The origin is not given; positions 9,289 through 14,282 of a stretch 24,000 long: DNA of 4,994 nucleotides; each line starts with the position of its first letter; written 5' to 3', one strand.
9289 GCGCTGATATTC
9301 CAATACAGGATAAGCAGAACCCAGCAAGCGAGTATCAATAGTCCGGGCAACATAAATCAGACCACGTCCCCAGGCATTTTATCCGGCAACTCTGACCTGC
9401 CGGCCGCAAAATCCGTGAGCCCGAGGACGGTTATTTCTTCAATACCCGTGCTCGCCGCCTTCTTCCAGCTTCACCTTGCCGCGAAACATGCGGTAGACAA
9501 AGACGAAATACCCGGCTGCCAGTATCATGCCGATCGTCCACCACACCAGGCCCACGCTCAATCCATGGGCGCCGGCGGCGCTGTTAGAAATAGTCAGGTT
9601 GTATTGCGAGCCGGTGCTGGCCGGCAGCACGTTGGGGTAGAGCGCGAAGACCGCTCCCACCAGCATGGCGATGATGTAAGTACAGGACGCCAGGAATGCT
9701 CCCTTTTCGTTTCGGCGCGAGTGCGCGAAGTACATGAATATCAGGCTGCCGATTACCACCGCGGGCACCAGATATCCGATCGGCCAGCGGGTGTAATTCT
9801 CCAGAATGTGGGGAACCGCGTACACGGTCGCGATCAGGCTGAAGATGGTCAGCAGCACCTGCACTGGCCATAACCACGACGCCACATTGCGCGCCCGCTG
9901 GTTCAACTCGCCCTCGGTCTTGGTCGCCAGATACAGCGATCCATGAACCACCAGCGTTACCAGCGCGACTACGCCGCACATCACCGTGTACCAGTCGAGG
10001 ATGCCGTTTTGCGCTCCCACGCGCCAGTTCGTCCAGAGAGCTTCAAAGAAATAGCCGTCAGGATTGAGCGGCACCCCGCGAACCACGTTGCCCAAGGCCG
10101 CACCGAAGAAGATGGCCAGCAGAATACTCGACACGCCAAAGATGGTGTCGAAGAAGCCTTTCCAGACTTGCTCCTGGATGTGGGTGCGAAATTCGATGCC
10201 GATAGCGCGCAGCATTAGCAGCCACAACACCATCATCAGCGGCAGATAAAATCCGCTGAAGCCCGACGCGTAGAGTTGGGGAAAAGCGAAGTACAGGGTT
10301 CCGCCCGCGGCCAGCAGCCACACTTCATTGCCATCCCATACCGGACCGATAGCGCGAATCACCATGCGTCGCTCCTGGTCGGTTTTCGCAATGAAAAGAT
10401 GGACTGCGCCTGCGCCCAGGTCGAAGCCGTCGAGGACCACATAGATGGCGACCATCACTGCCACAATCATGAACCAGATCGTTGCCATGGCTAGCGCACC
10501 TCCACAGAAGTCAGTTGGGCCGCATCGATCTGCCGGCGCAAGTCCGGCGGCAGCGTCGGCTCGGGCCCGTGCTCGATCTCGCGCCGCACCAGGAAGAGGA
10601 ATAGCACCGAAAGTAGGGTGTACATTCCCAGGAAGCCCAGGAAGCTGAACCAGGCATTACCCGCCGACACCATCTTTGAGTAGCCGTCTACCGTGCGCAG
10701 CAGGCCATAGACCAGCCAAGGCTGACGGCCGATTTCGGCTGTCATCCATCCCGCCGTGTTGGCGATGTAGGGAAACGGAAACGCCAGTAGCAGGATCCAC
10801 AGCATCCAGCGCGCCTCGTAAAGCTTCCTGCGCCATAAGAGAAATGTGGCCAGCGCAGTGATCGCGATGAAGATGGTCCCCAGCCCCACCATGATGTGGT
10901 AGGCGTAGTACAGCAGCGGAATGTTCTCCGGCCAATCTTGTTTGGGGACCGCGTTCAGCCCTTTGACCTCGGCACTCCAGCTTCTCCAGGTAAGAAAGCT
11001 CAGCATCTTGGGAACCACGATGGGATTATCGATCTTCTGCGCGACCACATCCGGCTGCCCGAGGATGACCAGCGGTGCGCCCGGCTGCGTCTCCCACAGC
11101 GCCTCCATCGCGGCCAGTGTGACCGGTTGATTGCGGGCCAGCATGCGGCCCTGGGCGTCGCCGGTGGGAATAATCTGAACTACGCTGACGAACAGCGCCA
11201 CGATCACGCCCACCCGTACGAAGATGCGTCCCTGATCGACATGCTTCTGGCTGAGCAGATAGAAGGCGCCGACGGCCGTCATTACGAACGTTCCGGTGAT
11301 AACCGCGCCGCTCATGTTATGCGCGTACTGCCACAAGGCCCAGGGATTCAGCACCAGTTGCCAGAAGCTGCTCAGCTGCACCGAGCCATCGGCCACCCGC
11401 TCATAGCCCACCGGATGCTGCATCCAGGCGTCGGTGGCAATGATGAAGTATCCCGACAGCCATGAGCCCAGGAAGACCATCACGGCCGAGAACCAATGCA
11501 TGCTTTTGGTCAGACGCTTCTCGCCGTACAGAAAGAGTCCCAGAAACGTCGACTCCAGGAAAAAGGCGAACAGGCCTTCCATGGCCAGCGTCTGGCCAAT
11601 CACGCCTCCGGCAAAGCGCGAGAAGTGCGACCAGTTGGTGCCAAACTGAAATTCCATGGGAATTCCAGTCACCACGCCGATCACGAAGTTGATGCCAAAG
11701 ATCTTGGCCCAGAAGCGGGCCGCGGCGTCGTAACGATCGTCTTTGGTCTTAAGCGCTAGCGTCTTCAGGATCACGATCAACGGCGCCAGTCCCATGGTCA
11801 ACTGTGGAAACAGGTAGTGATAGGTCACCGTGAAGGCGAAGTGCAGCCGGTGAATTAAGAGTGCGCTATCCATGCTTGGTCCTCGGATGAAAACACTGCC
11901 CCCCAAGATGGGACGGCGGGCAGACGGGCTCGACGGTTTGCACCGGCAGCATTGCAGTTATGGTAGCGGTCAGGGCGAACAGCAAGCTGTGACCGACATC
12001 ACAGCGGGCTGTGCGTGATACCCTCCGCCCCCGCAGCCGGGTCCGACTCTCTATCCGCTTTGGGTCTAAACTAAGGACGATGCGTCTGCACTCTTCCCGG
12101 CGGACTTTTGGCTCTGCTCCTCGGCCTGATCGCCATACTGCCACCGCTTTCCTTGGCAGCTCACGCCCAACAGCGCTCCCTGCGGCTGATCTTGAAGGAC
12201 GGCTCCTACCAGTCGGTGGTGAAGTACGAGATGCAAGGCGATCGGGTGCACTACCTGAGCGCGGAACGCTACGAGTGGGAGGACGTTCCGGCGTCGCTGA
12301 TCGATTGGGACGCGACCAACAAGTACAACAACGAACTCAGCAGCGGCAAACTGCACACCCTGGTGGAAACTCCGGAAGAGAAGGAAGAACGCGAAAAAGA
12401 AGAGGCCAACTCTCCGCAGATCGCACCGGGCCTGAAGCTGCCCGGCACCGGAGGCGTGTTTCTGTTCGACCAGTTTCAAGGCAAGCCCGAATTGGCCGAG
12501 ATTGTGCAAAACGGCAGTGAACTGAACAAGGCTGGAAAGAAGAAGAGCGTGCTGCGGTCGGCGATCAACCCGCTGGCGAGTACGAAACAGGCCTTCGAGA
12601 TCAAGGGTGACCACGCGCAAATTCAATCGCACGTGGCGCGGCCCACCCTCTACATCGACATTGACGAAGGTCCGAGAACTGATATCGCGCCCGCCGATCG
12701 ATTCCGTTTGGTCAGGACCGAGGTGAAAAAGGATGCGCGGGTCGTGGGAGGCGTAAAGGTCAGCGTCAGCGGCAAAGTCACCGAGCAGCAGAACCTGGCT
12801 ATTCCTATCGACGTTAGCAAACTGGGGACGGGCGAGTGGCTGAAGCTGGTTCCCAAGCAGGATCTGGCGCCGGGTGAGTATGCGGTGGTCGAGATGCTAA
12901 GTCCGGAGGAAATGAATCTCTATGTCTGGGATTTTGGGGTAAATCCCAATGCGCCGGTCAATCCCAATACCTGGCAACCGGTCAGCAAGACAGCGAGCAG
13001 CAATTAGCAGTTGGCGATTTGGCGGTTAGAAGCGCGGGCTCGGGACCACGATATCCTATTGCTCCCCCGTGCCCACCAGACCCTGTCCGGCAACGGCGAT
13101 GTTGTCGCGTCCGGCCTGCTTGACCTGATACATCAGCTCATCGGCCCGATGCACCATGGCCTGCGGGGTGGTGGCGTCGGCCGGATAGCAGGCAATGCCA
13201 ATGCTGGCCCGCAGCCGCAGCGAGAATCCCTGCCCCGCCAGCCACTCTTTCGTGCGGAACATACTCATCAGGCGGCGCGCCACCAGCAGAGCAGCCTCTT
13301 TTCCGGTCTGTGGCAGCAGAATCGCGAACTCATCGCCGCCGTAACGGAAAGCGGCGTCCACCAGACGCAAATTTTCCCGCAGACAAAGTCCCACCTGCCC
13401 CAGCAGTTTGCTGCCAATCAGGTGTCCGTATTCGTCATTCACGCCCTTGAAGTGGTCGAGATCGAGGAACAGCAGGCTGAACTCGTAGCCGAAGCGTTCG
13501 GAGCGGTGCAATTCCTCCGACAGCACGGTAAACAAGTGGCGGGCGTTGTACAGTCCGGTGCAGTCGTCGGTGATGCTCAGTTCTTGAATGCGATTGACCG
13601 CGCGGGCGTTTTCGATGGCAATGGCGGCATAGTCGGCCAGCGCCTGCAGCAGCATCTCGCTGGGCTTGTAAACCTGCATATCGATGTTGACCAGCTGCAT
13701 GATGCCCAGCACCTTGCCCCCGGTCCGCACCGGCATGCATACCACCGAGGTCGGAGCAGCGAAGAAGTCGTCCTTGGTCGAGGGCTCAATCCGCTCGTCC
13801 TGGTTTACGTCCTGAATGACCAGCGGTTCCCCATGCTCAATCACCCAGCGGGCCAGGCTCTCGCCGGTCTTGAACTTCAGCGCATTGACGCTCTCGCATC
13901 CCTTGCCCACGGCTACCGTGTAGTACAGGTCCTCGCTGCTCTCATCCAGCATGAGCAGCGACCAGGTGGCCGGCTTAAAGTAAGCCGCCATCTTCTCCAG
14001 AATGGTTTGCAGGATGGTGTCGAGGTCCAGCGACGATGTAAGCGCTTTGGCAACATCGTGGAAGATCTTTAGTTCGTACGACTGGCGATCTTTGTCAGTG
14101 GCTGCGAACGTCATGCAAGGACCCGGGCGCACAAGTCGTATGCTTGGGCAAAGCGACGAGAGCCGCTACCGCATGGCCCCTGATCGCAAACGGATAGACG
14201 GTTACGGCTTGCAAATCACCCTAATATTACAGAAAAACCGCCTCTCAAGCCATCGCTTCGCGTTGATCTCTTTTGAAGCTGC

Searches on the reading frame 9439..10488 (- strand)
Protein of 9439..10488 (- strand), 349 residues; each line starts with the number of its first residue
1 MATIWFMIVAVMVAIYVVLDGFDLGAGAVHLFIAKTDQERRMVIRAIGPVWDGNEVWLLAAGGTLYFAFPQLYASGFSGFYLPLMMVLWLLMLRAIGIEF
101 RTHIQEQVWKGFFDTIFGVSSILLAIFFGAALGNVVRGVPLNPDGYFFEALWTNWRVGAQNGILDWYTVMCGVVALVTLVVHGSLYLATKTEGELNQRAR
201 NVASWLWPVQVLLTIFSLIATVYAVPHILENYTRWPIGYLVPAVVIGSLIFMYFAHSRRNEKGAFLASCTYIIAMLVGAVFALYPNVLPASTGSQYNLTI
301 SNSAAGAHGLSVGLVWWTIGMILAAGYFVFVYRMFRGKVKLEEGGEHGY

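Call 14: search_protein_families(library=pfam, proteins=[window:9439-10488:-], max_evalue=0.001)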
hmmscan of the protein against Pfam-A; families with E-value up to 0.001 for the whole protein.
window:9439-10488:- (349 aa): 1 family
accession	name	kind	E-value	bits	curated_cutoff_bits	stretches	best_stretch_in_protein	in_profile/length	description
PF02322.20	Cyt_bd_oxida_II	-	7.3e-86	288.7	35.6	1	1-335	1-302/302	Cytochrome bd terminal oxidase subunit II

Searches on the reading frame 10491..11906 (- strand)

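Call 14: search_protein_families(library=pfam, proteins=[window:10491-11906:-], max_evalue=0.001)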
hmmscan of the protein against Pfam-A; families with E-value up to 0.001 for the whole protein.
window:10491-11906:- (471 aa): 1 family
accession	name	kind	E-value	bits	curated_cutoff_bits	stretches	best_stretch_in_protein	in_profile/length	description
PF01654.22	Cyt_bd_oxida_I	-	1.8e-153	511.5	26.2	1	19-448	2-418/418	Cytochrome bd terminal oxidase subunit I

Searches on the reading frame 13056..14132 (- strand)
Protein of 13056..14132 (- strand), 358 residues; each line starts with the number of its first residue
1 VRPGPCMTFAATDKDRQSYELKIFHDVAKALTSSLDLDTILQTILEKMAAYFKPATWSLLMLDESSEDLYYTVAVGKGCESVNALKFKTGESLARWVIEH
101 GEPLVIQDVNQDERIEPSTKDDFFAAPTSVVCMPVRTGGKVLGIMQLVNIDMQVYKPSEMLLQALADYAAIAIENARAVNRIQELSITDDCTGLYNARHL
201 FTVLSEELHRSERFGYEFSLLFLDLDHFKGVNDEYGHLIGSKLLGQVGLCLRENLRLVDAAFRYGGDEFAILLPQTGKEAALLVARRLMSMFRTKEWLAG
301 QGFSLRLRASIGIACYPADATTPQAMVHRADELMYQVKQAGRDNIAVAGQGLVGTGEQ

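Call 14: search_protein_families(library=pfam, proteins=[window:13056-14132:-], max_evalue=0.001)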
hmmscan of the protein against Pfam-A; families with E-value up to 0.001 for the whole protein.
window:13056-14132:- (358 aa): 4 families
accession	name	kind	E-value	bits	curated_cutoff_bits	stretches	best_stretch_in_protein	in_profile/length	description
PF00990.26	GGDEF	-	1.4e-40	139.2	23.8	1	187-343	2-160/161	Diguanylate cyclase, GGDEF domain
PF01590.32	GAF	-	2.5e-13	51.2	22.4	1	36-173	1-133/133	GAF domain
PF13185.12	GAF_2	-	4.2e-13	50.1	28.6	1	35-174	2-136/136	GAF domain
PF13492.12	GAF_3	-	2.6e-09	38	27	1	36-175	1-129/129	GAF domain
